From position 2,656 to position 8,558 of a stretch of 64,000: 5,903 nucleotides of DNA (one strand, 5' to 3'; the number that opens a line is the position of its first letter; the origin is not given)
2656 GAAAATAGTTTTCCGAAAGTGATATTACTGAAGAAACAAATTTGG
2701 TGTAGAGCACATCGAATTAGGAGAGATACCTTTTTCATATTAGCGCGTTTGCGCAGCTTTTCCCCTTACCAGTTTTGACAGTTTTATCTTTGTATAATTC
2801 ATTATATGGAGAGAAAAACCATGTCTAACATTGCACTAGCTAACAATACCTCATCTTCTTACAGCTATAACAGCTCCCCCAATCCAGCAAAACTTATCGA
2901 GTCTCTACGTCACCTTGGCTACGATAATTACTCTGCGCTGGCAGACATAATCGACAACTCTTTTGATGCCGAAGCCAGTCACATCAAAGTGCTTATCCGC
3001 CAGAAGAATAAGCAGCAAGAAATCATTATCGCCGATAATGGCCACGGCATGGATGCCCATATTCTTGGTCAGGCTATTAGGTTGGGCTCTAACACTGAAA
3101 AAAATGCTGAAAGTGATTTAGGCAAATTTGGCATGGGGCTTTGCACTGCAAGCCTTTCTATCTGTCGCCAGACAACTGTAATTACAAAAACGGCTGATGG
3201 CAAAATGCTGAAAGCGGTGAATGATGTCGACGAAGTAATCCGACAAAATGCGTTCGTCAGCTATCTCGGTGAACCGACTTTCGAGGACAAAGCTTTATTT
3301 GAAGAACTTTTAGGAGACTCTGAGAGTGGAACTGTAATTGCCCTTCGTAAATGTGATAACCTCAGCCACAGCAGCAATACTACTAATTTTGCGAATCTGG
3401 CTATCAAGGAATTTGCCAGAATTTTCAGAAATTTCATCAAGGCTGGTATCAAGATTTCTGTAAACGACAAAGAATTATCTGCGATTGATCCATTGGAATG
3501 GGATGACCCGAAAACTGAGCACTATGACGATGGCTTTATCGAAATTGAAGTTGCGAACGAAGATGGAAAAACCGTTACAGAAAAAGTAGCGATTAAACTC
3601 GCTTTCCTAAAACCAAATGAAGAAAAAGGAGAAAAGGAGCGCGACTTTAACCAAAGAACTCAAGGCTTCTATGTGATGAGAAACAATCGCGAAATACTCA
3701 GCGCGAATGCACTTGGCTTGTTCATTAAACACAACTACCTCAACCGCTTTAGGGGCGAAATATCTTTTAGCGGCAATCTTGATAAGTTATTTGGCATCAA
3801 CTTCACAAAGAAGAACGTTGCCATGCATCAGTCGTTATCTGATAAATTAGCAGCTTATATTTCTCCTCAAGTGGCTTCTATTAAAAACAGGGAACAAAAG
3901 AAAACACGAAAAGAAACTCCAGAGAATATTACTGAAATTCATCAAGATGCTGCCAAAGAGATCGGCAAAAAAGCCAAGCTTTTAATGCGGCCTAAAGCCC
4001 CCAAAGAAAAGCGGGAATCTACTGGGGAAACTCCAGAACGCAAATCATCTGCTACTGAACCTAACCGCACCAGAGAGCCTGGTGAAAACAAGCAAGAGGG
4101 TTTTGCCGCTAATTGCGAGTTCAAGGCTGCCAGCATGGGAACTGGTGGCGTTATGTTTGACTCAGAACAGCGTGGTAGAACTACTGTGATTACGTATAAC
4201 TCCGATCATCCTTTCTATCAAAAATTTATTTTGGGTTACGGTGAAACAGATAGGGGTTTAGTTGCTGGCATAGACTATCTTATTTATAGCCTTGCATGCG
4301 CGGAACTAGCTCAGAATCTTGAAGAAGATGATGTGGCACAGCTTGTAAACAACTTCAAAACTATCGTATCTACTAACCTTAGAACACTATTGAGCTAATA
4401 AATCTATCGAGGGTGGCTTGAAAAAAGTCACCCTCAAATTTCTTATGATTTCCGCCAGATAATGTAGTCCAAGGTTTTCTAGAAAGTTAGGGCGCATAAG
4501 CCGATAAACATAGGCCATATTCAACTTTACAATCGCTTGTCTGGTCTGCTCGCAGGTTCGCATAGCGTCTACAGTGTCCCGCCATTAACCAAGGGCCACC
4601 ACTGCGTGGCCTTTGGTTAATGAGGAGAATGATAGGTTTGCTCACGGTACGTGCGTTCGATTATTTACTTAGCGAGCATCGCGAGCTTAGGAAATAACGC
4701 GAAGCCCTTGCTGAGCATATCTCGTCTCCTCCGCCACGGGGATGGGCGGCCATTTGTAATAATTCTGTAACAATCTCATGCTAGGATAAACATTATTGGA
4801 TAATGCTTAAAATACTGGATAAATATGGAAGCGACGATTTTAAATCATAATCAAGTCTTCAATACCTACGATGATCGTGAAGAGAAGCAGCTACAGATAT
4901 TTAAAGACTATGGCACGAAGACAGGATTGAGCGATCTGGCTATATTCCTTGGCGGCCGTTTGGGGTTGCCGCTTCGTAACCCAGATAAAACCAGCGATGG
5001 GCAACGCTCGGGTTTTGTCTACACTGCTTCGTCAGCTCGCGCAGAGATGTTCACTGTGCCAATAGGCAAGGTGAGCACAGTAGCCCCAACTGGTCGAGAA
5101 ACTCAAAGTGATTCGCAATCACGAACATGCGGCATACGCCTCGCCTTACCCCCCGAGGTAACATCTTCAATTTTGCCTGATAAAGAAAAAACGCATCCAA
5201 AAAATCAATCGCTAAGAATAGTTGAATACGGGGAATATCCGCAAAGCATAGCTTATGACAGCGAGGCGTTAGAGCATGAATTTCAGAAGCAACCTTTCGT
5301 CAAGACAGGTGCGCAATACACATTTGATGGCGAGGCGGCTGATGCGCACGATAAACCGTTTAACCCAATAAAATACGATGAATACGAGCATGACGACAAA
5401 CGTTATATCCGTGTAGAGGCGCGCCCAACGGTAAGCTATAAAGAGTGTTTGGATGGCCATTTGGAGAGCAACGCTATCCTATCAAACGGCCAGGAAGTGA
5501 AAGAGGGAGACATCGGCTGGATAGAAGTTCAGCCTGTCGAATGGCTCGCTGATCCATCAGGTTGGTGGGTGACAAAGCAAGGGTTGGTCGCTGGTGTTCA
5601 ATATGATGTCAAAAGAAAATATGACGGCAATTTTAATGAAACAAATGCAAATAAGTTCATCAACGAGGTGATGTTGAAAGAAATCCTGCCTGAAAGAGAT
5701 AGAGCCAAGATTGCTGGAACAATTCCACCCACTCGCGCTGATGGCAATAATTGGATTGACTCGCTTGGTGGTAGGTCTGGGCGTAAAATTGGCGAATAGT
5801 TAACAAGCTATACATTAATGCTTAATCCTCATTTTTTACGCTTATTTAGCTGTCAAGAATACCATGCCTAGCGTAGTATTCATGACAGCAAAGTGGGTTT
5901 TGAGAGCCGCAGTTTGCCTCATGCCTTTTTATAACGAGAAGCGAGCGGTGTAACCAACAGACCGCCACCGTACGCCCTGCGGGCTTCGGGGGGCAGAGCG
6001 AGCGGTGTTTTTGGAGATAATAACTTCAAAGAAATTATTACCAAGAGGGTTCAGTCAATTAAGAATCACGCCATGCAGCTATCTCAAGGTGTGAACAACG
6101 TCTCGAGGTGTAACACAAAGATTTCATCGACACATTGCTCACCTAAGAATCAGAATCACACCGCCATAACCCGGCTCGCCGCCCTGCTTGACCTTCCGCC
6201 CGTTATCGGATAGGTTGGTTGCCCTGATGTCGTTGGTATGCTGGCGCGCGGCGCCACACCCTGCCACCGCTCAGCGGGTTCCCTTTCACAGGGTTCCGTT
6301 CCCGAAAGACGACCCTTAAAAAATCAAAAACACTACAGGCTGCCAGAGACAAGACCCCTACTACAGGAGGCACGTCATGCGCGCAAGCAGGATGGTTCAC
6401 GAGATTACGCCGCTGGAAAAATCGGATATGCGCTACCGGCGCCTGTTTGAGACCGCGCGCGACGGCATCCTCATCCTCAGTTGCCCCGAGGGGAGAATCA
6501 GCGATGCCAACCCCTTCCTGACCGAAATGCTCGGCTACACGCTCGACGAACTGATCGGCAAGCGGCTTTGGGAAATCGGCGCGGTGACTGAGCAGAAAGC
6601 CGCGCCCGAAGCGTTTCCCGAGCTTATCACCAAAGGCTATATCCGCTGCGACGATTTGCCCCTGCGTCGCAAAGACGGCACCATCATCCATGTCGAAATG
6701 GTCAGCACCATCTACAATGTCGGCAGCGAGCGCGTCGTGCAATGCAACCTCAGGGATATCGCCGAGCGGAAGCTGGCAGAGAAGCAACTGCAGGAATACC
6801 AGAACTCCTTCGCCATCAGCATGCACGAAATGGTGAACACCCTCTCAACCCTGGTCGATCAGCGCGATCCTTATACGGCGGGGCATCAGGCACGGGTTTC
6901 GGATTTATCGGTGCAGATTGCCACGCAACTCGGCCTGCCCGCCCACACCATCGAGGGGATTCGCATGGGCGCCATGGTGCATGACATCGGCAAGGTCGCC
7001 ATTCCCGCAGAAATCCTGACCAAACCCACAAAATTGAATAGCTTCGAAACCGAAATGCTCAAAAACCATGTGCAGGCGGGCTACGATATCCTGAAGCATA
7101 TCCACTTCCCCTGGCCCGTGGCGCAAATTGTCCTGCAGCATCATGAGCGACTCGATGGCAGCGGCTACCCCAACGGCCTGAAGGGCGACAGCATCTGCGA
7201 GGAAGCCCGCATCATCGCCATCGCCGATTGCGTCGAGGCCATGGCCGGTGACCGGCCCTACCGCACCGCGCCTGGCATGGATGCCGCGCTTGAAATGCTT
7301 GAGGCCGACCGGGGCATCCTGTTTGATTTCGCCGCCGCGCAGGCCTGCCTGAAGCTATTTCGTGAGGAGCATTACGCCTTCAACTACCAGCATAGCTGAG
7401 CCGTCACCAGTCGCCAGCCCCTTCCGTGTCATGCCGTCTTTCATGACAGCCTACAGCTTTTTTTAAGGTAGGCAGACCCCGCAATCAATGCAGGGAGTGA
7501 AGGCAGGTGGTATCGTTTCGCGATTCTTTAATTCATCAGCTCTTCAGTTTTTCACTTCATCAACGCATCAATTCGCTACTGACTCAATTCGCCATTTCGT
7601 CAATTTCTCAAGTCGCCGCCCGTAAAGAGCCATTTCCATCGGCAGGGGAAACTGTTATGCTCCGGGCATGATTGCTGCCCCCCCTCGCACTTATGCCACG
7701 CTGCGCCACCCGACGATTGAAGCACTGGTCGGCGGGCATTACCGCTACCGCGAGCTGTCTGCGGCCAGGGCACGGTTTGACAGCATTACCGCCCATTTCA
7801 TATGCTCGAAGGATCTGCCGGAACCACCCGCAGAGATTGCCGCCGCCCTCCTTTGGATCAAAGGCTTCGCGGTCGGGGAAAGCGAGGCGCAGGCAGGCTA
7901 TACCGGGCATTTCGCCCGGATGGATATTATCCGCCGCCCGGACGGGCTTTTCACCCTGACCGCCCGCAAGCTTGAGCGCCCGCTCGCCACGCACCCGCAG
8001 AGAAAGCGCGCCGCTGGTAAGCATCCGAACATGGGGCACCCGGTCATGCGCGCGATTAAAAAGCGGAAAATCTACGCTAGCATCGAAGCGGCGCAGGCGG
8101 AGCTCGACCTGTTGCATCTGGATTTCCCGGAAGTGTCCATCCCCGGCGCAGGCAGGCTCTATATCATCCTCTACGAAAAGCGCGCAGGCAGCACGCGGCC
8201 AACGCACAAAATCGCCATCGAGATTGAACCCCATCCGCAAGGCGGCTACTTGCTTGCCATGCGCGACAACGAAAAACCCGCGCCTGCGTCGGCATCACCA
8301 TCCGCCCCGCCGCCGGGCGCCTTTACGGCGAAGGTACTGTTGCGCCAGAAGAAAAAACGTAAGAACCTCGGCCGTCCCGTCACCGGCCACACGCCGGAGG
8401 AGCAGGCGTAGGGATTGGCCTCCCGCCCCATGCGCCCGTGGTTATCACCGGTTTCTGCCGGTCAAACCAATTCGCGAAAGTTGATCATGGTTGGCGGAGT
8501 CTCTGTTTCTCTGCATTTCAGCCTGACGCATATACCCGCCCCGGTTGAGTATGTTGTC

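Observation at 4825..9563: Two diverged paralogs of an uncharacterised family in separate low-GC patches 2.6 kb apart on opposite strands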

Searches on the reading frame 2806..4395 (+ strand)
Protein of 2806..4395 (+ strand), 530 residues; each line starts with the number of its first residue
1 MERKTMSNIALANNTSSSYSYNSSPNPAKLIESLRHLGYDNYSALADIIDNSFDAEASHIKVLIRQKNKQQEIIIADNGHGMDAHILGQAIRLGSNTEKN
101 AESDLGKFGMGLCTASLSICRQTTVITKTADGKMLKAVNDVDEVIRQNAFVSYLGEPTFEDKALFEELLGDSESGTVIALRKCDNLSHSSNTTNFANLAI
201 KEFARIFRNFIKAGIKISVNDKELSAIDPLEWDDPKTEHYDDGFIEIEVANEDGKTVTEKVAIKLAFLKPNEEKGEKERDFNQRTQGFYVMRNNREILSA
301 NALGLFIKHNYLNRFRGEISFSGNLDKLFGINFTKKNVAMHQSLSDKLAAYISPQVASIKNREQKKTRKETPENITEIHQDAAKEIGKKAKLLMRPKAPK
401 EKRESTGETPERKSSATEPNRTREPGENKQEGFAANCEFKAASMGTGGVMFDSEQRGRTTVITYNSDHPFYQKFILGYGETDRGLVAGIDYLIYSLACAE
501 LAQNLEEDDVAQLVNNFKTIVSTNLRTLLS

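Call 4: search_protein_families(library=pfam, proteins=[window:2806-4395:+], max_evalue=1)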
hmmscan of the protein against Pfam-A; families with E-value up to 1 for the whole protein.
window:2806-4395:+ (530 aa): 2 families
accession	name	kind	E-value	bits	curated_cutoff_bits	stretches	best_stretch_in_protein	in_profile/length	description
PF13589.12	HATPase_c_3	-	1.4e-26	93.6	25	1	43-160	5-125/137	Histidine kinase-, DNA gyrase B-, and HSP90-like ATPase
PF02518.31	HATPase_c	-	4.3e-08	34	26.4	1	43-122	8-82/111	Histidine kinase-, DNA gyrase B-, and HSP90-like ATPase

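Call 5: search_protein_families(library=ncbifam, proteins=[window:2806-4395:+], max_evalue=1)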
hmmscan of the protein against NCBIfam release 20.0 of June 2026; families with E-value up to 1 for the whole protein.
window:2806-4395:+ (530 aa): 19 families
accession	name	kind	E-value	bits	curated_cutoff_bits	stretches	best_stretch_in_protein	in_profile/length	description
NF041932.1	MzaB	equivalog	6.5e-35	120.4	850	1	30-310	1-286/480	MZA anti-phage system associated ATPase MzaB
NF050001.1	restrict_BbrUII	equivalog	1.9e-13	49.9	550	1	32-228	8-207/659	BbrUII/HgiDII family restriction enzyme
NF047352.1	P_loop_sacsin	domain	4.4e-07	30.3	50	1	46-114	5-69/80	sacsin N-terminal ATP-binding-like domain-containing protein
TIGR00585.2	mutl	equivalog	4.2e-06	25.9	180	1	43-86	23-65/555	DNA mismatch repair endonuclease MutL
NF000953.0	PRK00095.2-4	equivalog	7.4e-05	21.8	693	1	43-93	25-74/611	DNA mismatch repair endonuclease MutL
NF000951.0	PRK00095.2-1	equivalog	0.00012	20.9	391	1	44-105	28-87/559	DNA mismatch repair endonuclease MutL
NF033792.0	ActS_PrrB_HisK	equivalog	0.00035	19.6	350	1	44-112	315-383/423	ActS/PrrB/RegB family redox-sensitive histidine kinase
NF007007.0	PRK09470.1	equivalog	0.00043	19.3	486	1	42-116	357-431/463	envelope stress sensor histidine kinase CpxA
NF040750.1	tetrathio_HK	equivalog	0.00066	18.3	750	1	45-100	461-516/555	tetrathionate respiration histidine kinase TtrS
NF000950.0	PRK00095.1-3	equivalog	0.0015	17.1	756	1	45-108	28-90/641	DNA mismatch repair endonuclease MutL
NF000952.0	PRK00095.2-2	subfamily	0.0032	16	840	1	45-106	27-86/623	DNA mismatch repair endonuclease MutL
NF000949.0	PRK00095.1-2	equivalog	0.0052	15.8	750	1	43-93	29-78/634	DNA mismatch repair endonuclease MutL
NF000954.0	PRK00095.2-5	equivalog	0.01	14.2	937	1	43-92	29-77/588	DNA mismatch repair endonuclease MutL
NF008298.1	PRK11086.1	subfamily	0.015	13.7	520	1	45-98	428-485/529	DcuS/MalK family sensor histidine kinase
NF003144.0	PRK04069.1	equivalog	0.029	13.7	145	1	44-112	50-117/161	anti-sigma B factor RsbW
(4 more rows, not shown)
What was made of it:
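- On MZA defence system (neighbouring ATPase 2806..4398): 120 bits against a cutoff of 850, N-terminal GHKL part only (call 5).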

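Call 6: search_protein_families(library=phrogs, proteins=[window:2806-4395:+], max_evalue=1)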
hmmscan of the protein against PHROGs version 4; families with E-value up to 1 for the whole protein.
window:2806-4395:+ (530 aa): 4 families
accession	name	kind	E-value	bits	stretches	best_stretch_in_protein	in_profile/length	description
phrog_6203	-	unknown function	3.4e-15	56.7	1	34-229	15-208/644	-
phrog_6077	-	unknown function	0.0023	18.1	1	44-145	21-114/366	-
phrog_10912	-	other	0.024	13.6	1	43-92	857-909/970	kinase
phrog_857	-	unknown function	0.029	14.6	1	44-113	358-429/468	-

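Call 7: search_protein_families(library=padloc, proteins=[window:2806-4395:+], max_evalue=1)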
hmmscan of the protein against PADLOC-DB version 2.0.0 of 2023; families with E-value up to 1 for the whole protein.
window:2806-4395:+ (530 aa): 4 families
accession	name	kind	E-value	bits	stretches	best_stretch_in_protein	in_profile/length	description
PDLC02204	MzaB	-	4.3e-28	96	1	23-307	7-296/500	-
PDLC03968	TmtA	-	1.1e-05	21.3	1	36-115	70-147/1486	-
PDLC03485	REase_II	-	0.0034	13.9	1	34-111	15-94/611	Type II restriction enzyme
PDLC03419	REase_II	-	0.0066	12.8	1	32-90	15-74/695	Type II restriction enzyme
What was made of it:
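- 2296..4736 (+): Two 158-nt direct repeats (2296-2453 and 4579-4736, 99% identical), each ending in a copy of the tRNA 3' end. They bracket a lone GHKL ATPase gene (2806..4398). Paralog A starts 89 nt after the second repeat. The ATPase matches HATPase_c_3 and is MzaB-like at 120 bits against a cutoff of 850 (calls 4, 5, 7).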

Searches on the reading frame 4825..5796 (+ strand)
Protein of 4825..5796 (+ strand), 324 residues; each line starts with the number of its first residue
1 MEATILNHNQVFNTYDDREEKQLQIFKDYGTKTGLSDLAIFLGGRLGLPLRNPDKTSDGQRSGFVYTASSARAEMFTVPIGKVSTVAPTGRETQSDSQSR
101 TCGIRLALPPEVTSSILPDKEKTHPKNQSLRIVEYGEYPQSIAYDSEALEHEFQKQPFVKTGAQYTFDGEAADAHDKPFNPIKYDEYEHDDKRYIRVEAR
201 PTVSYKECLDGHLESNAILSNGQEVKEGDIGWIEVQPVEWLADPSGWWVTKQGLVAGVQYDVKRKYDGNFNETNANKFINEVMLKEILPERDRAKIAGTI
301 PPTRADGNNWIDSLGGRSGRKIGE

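Call 4: search_protein_families(library=pfam, proteins=[window:4825-5796:+], max_evalue=1)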
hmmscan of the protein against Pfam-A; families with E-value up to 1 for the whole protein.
window:4825-5796:+ (324 aa): 0 families

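Call 5: search_protein_families(library=ncbifam, proteins=[window:4825-5796:+], max_evalue=1)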
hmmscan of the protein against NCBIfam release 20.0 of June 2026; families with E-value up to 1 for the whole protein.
window:4825-5796:+ (324 aa): 0 families

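Call 6: search_protein_families(library=phrogs, proteins=[window:4825-5796:+], max_evalue=1)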
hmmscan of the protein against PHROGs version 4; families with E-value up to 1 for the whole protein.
window:4825-5796:+ (324 aa): 0 families

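Call 7: search_protein_families(library=padloc, proteins=[window:4825-5796:+], max_evalue=1)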
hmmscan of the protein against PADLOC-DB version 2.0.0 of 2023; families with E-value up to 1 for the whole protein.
window:4825-5796:+ (324 aa): 0 families

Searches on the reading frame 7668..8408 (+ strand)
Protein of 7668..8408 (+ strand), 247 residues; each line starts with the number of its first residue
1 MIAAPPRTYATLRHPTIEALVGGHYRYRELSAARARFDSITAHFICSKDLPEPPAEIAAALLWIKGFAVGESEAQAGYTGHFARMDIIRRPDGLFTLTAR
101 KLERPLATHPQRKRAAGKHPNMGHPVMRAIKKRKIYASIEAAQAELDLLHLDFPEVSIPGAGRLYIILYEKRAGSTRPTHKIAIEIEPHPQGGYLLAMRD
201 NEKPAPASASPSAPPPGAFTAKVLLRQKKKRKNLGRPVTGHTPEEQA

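Call 4: search_protein_families(library=pfam, proteins=[window:7668-8408:+], max_evalue=1)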
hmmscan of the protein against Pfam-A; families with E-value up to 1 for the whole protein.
window:7668-8408:+ (247 aa): 0 families

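Call 5: search_protein_families(library=ncbifam, proteins=[window:7668-8408:+], max_evalue=1)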
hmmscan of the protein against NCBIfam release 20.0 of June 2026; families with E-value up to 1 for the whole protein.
window:7668-8408:+ (247 aa): 1 family
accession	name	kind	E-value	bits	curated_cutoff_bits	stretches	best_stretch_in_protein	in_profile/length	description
NF052542.1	mucin_mul1B_fam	subfamily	0.18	11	75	1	24-59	92-127/320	Mul1B family putative transporter subunit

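Call 6: search_protein_families(library=phrogs, proteins=[window:7668-8408:+], max_evalue=1)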
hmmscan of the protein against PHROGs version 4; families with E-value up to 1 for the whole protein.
window:7668-8408:+ (247 aa): 0 families

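Call 7: search_protein_families(library=padloc, proteins=[window:7668-8408:+], max_evalue=1)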
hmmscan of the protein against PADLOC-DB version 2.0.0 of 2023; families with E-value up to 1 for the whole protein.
window:7668-8408:+ (247 aa): 0 families
